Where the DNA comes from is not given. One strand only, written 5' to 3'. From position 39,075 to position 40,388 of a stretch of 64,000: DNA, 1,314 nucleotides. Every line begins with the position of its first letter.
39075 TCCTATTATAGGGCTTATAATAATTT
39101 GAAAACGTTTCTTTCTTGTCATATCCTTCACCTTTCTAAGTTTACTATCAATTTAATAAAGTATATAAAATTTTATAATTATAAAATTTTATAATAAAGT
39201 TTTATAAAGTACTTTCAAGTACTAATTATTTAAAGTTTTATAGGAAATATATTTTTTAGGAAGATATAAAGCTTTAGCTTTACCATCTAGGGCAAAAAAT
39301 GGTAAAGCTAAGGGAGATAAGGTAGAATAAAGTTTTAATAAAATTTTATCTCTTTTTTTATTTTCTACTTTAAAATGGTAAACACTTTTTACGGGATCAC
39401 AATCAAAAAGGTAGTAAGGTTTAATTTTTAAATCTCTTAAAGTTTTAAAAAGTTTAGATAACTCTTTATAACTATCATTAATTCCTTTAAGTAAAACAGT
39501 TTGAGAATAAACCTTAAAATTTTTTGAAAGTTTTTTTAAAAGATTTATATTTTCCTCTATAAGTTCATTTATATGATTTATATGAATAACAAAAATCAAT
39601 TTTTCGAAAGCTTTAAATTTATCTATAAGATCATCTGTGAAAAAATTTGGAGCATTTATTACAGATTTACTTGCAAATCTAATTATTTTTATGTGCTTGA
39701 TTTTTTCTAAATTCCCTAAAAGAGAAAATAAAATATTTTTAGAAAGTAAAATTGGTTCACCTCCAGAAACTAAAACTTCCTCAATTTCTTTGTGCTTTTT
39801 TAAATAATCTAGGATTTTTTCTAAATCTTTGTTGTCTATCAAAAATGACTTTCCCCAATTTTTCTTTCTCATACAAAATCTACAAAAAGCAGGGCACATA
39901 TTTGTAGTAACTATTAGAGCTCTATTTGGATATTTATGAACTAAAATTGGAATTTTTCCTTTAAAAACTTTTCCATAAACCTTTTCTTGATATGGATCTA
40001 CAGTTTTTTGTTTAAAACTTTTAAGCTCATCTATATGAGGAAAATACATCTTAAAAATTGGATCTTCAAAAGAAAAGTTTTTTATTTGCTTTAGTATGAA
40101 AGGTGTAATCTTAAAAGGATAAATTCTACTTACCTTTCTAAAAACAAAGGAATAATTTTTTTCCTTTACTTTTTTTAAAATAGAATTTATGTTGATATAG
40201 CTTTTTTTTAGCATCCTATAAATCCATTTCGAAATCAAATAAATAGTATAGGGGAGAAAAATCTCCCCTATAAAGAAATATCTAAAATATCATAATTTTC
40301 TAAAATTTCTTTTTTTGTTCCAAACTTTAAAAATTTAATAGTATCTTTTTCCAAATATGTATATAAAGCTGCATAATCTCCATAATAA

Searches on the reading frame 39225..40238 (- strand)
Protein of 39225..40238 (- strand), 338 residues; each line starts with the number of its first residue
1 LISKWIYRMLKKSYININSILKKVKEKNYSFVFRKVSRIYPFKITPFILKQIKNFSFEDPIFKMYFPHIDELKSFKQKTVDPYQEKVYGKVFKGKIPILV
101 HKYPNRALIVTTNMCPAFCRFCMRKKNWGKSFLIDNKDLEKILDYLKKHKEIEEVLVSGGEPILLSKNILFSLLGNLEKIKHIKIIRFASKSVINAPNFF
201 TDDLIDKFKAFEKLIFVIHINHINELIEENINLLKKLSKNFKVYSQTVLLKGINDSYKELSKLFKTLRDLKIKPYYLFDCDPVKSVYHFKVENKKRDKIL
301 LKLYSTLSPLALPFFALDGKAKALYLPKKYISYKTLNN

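Call 79: search_protein_families(library=pfam, proteins=[window:39225-40238:-], max_evalue=0.0001)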
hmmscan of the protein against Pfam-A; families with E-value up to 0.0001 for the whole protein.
window:39225-40238:- (338 aa): 2 families
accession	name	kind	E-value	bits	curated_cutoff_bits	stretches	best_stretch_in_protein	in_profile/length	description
PF04055.27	Radical_SAM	-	1.3e-13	51.9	29.5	1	109-260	1-162/166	Radical SAM superfamily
PF13353.11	Fer4_12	-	1.2e-05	26.1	22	1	112-182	12-82/137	4Fe-4S single cluster domain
